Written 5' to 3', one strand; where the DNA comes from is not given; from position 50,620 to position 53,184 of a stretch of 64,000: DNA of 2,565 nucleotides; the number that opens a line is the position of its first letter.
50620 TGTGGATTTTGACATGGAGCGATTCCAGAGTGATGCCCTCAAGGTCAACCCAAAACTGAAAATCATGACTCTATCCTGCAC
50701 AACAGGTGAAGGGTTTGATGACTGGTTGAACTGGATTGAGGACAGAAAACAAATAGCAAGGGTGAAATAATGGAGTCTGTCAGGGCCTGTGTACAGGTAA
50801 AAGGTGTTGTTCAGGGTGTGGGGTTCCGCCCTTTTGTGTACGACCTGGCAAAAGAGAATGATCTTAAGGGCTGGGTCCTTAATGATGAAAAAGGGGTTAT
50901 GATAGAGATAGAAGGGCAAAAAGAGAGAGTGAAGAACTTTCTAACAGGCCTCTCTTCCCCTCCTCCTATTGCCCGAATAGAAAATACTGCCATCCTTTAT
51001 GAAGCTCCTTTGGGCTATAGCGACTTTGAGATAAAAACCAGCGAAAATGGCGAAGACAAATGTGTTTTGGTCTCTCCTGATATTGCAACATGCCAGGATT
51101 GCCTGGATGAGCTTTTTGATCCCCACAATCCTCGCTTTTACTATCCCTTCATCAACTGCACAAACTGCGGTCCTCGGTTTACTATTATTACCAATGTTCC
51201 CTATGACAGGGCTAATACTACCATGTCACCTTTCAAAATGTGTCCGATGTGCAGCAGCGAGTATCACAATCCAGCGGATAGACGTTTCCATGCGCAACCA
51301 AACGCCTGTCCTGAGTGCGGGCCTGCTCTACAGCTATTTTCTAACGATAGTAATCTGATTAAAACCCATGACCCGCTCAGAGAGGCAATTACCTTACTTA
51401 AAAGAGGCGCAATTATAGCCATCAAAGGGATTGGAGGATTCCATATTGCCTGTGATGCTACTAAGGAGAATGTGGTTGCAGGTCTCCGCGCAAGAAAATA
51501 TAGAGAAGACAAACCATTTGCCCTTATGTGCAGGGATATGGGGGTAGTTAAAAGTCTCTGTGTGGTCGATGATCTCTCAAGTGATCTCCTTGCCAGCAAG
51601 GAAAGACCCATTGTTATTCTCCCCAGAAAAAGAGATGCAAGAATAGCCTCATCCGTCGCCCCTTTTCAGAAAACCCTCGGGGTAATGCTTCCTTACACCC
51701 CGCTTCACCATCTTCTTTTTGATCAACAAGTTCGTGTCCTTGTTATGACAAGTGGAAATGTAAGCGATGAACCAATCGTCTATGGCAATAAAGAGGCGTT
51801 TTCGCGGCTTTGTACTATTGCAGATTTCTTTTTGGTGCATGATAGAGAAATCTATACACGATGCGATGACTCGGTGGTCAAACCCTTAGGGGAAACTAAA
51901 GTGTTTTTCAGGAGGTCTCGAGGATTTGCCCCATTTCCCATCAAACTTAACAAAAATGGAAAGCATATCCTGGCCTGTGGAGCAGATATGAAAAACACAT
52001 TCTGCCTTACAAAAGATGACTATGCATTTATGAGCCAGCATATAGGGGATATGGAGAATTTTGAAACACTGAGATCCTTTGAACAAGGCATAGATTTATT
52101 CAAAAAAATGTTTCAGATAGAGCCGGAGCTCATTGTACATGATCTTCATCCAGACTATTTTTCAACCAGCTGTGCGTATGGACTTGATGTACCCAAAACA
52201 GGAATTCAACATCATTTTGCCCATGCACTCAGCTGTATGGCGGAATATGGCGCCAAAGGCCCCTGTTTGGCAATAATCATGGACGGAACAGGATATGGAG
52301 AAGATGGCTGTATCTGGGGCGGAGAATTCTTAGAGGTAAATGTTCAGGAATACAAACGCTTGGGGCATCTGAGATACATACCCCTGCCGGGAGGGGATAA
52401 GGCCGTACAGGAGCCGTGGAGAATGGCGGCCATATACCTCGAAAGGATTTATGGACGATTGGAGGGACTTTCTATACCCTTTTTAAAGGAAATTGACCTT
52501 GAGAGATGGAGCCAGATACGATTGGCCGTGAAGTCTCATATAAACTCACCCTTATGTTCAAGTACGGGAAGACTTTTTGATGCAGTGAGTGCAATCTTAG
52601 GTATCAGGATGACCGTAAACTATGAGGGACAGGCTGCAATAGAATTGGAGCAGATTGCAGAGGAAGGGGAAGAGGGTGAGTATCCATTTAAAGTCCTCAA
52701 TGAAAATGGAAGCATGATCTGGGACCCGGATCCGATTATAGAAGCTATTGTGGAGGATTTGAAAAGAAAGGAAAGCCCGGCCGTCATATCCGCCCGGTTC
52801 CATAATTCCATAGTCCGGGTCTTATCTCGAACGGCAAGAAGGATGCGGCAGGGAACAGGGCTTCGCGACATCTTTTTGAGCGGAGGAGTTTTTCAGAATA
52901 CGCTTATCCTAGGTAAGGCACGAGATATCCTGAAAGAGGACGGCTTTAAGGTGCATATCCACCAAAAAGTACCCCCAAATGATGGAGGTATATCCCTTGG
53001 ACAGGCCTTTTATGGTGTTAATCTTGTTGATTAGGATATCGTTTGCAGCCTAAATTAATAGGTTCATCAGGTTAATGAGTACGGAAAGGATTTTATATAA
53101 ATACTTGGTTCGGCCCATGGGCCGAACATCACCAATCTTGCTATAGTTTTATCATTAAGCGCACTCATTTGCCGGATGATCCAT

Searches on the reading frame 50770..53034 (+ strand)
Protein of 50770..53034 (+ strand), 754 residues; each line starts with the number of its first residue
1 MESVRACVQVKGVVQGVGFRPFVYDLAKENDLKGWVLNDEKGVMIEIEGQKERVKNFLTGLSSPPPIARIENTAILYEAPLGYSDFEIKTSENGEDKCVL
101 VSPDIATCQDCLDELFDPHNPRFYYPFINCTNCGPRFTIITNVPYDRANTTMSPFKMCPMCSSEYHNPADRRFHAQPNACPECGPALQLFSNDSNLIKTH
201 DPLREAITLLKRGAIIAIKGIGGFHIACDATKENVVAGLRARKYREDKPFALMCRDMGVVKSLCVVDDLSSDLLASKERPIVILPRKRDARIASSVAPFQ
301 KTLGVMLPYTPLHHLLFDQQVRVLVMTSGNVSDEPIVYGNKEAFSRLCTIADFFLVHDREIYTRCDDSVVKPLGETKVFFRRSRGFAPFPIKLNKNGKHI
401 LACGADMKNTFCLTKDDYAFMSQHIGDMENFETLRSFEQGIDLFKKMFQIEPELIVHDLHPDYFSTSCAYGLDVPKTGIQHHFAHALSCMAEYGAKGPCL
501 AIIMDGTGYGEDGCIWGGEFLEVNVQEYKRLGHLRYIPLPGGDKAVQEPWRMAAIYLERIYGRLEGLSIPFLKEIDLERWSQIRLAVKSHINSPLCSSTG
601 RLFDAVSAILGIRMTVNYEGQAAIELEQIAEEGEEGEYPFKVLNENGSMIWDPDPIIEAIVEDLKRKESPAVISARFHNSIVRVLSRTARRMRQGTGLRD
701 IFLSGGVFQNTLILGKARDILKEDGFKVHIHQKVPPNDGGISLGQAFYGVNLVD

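Call 30: find_encoding_contigs(protein=window:50770-53034:+, flank=3000, max_places=10)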
Protein window:50770-53034:+ (754 aa): 15 contigs read that carry it; 6 places shown.
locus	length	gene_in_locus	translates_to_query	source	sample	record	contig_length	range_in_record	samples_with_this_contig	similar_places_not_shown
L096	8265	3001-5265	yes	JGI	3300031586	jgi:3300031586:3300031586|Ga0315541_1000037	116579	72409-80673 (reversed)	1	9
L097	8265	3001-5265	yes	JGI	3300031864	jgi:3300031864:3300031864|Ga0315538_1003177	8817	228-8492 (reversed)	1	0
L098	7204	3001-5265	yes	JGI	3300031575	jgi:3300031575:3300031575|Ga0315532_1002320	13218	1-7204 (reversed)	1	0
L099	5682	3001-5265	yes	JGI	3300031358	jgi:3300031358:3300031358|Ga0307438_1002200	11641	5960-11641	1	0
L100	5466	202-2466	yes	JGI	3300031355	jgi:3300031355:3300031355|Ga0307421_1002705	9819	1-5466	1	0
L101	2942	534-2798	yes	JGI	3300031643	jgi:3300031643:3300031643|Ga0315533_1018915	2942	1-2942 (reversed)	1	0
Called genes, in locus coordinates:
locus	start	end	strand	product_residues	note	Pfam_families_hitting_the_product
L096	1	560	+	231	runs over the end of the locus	PF12225:DUF5981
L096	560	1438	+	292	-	PF02219:MTHFR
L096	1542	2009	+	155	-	PF01750:HycI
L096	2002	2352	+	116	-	PF01155:HypA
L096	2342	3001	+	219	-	PF02492:cobW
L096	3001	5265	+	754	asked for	PF00708:Acylphosphatase, PF07503:zf-HYPF, PF01300:Sua5_yciO_yrdC, PF17788:HypF_C, PF22521:HypF_C_2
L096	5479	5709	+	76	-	PF01455:HupF_HypC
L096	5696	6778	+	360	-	PF01924:HypD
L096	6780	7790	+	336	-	PF00586:AIRS, PF02769:AIRS_C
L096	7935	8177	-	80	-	-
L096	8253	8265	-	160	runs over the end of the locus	PF12646:DUF3783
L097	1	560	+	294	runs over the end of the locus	?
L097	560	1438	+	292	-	PF02219:MTHFR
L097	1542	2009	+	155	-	PF01750:HycI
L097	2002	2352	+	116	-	PF01155:HypA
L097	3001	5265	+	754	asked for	PF00708:Acylphosphatase, PF07503:zf-HYPF, PF01300:Sua5_yciO_yrdC, PF17788:HypF_C, PF22521:HypF_C_2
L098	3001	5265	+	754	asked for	PF00708:Acylphosphatase, PF07503:zf-HYPF, PF01300:Sua5_yciO_yrdC, PF17788:HypF_C, PF22521:HypF_C_2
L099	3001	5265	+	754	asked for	PF00708:Acylphosphatase, PF07503:zf-HYPF, PF01300:Sua5_yciO_yrdC, PF17788:HypF_C, PF22521:HypF_C_2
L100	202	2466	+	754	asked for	PF00708:Acylphosphatase, PF07503:zf-HYPF, PF01300:Sua5_yciO_yrdC, PF17788:HypF_C, PF22521:HypF_C_2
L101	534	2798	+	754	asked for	PF00708:Acylphosphatase, PF07503:zf-HYPF, PF01300:Sua5_yciO_yrdC, PF17788:HypF_C, PF22521:HypF_C_2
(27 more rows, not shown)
